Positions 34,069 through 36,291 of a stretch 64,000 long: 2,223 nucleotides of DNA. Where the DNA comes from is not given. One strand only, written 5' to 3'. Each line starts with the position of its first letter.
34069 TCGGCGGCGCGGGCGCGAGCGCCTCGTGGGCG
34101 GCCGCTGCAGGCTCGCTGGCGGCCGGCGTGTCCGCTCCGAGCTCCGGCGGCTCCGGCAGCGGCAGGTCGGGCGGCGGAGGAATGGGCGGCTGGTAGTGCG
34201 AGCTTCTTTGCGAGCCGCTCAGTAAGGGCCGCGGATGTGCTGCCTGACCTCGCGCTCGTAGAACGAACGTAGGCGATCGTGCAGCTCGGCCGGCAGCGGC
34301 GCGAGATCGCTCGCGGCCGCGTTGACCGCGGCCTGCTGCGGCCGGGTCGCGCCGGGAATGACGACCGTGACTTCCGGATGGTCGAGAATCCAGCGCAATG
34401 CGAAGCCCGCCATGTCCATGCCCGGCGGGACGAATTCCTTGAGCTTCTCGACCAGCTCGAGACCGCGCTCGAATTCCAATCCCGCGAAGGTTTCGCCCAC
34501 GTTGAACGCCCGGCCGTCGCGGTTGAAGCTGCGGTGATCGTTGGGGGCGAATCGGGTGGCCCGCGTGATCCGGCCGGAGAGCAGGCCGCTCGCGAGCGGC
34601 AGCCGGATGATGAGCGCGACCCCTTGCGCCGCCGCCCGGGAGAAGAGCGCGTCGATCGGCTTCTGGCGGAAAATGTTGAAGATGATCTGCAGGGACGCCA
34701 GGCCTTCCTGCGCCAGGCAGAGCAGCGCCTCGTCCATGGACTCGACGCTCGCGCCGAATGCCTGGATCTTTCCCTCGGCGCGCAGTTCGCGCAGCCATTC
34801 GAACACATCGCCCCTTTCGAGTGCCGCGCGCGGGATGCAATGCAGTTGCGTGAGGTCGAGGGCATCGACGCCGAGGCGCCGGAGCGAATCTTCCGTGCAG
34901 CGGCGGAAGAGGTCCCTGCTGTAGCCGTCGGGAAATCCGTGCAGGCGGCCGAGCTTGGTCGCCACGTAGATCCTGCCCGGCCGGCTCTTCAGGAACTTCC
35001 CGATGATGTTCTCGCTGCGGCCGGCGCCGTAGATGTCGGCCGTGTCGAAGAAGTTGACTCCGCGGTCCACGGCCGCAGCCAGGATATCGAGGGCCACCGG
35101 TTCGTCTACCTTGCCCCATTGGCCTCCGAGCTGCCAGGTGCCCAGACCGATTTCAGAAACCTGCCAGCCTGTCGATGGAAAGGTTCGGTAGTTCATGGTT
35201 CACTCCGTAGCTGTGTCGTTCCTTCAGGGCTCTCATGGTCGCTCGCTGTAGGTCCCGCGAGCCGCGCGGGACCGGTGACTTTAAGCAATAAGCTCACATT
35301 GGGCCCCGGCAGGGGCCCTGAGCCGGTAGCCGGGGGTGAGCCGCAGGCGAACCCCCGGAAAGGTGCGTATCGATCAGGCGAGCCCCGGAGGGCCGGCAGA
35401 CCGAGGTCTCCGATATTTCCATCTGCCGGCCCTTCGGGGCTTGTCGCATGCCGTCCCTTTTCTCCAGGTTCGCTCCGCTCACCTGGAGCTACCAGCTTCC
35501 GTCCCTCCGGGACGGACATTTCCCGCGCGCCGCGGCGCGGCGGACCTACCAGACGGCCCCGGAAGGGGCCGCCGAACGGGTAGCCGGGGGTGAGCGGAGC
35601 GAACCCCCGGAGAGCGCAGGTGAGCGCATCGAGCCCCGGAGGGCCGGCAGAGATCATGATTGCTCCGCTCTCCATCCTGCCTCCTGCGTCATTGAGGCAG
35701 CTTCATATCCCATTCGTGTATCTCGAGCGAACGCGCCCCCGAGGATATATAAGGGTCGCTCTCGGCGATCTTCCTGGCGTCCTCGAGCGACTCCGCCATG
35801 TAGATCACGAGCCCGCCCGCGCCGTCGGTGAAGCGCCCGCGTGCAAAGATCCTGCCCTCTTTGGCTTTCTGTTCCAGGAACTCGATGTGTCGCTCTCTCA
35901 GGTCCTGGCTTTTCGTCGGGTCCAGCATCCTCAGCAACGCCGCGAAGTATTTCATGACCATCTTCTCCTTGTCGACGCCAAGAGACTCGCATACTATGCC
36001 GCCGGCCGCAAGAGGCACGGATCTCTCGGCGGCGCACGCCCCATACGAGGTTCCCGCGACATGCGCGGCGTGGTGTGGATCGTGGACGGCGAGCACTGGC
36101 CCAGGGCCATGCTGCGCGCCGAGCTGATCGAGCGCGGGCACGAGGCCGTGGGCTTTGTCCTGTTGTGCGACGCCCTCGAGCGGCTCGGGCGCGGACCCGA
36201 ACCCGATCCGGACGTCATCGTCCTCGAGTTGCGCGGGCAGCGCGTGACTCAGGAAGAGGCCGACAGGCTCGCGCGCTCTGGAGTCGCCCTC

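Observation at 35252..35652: Five-copy, roughly 250-bp highly structured intergenic repeat family (copies at 258-706, 7641-7967 reverse, 35252-35652, 41851-42068 and 53907-54175)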

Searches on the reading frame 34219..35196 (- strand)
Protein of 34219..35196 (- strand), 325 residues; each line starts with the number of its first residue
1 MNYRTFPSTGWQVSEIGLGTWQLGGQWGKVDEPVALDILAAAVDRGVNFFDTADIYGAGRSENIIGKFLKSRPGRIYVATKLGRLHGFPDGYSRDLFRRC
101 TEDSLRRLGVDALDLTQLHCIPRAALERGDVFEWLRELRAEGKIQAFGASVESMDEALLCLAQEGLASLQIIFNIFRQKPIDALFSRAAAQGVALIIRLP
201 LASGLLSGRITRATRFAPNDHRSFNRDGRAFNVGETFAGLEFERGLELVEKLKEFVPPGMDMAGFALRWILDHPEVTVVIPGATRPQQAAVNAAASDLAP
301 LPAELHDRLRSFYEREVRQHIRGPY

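Call 17: find_encoding_contigs(protein=window:34219-35196:-, flank=10000, max_places=10)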
Protein window:34219-35196:- (325 aa): 3 contigs read that carry it; 2 places shown.
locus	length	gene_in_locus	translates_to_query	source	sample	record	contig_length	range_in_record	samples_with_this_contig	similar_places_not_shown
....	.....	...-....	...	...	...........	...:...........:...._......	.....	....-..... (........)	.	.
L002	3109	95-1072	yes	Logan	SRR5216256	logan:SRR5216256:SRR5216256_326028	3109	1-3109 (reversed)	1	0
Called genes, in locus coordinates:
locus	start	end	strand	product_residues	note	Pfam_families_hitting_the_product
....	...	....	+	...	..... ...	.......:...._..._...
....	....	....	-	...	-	-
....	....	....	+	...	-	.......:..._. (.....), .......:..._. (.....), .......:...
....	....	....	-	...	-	-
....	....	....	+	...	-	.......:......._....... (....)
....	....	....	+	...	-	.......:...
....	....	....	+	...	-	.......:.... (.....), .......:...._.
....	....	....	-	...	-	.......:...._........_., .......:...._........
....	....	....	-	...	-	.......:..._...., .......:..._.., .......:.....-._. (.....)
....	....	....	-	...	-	-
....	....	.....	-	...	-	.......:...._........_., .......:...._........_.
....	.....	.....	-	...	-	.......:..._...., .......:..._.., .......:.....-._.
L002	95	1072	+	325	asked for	PF00248:Aldo_ket_red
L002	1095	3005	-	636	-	-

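Call 19: search_dna_similar(query=window:34219-35196:-, collection=plasmids, mode=protein, max_rows=10)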
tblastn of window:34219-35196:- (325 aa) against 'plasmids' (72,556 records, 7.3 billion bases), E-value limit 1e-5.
Records with a match: 2010; places in all: 3277; records where one place covers at least 80% of the query: 1510.
Best place of each record, by identity: <60% 2010.
By first word of the organism name: Rhizobium 361; Sinorhizobium 160; Streptomyces 148; Ralstonia 134; Agrobacterium 116; Bacillus 83; Pantoea 80; Priestia 43; Lactococcus 39; Azospirillum 30; and 212 more.
By predicted mobility (MOB-suite, as given by PLSDB): non-mobilizable 1159; conjugative 475; mobilizable 376.
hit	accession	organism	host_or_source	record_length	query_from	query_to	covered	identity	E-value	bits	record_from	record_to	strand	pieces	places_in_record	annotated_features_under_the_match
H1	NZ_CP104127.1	Sinorhizobium sp. M103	Phaseolus vulgaris,cell ...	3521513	1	321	99%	49.5%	3e-61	261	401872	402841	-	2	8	none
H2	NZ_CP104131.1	Sinorhizobium sp. K101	Phaseolus vulgaris,cell ...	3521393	1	321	99%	49.5%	3e-61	261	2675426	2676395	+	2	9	none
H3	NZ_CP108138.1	Streptomyces sp. NBC_00184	-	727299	1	321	99%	49.5%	2e-74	256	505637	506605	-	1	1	aldo/keto reductase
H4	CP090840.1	Streptomyces viridifaciens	Whole organism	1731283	1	321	99%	49.5%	1e-70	244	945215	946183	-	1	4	aldo/keto reductase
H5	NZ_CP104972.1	Phyllobacterium zundukense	Vicia costata,cell culture,root nodule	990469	1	321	99%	49.4%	1e-80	274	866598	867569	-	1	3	aldo/keto reductase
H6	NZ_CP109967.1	Catenovulum adriaticum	algae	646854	1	323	99%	49.1%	1e-91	305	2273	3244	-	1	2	aldo/keto reductase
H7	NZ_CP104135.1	Sinorhizobium sp. C101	Phaseolus vulgaris,cell ...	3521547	1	321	99%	49.2%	5e-61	260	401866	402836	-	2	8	none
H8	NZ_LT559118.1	Nonomuraea gerenzanensis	-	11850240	1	321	99%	49.1%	3e-76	261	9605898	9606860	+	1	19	none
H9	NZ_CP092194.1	Deinococcus sp. KNUC1210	Setaria viridis,cell ...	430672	1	322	99%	48.5%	1e-77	265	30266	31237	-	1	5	aldo/keto reductase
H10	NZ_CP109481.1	Streptomyces sp. NBC_01450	-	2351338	1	321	99%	48.6%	5e-74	254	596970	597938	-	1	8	none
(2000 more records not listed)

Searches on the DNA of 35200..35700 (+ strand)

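Call 18: search_dna_similar(query=window:35290-35560:+, collection=plasmids, mode=distant, max_evalue=0.001)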
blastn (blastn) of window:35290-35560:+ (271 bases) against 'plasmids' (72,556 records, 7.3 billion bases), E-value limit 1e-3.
No match.
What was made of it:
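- Tried and rejected: No DNA match (call 18).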

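Call 36: search_rna_families(source=window, start=35200, end=35700, threshold=evalue, max_evalue=5)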
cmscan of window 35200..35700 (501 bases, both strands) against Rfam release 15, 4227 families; matches with E-value up to 5: 14.
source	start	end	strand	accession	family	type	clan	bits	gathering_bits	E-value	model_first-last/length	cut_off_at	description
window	35376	35446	+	RF01791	F6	Gene; sRNA;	-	39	46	1.3e-05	1-57/57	no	F6 TB sRNA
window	35376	35446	-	RF01791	F6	Gene; sRNA;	-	32.4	46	0.00052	1-57/57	no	F6 TB sRNA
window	35379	35443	+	RF00926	MIR1151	Gene; miRNA;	-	29.1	90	0.019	1-110/110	no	MIR1151 microRNA precursor family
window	35379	35443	+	RF03964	mir-H1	Gene; miRNA;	-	24.3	97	0.11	1-85/85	no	mir-H1 microRNA precursor family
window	35377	35445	+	RF00863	mir-BART17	Gene; miRNA;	-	23.1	70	0.046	1-81/81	no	mir-BART17 microRNA precursor family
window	35381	35441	+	RF00891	mir-671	Gene; miRNA;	-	19.8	65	0.96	1-84/84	no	mir-671 microRNA precursor family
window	35381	35441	-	RF00870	mir-423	Gene; miRNA;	-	19.4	71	0.28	1-81/81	no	mir-423 microRNA precursor family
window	35381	35442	-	RF00891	mir-671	Gene; miRNA;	-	18.2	65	2.4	17-68/84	no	mir-671 microRNA precursor family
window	35381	35441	+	RF03379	mir-4667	Gene; miRNA;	-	17.4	68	2.5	1-93/93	no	mir-4667 microRNA precursor family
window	35478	35514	+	RF01687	Acido-Lenti-1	Gene; sRNA;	-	16.2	37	0.32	1-46/46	no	Acido-Lenti-1 RNA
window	35304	35335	-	RF02531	NRF2_IRES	Cis-reg; IRES;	-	16.1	50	4.9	24-55/128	no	Nrf2 internal ribosome entry site (IRES)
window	35503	35547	-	RF03006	M23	Gene; sRNA;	-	15.5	41.2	3.8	1-53/53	no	M23 RNA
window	35552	35573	-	RF02498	Atu_C3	Gene; sRNA;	-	12.2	100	3.8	73-94/156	no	Rhizobiales sRNA Atu_C3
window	35426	35441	+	RF01716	PhotoRC-I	Cis-reg;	-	11.6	45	2.9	29-44/44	no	PhotoRC-I RNA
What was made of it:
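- On Acido-Lenti-1 RNA (RF01687): Best score in the window is 16.2 bits (call 36).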

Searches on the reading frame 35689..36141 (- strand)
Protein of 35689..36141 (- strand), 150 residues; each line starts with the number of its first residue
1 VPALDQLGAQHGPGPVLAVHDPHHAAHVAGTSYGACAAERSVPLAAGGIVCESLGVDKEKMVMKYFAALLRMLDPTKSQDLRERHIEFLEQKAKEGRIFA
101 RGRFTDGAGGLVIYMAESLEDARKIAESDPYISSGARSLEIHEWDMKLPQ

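Call 91: search_protein_families(library=pfam, proteins=[window:35689-36141:-], max_evalue=0.01)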
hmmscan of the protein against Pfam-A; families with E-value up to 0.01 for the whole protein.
window:35689-36141:- (150 aa): 1 family
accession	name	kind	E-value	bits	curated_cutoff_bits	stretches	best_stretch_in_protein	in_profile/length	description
PF03795.20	YCII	-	9.3e-14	52.1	24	1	76-144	15-94/95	YCII-related domain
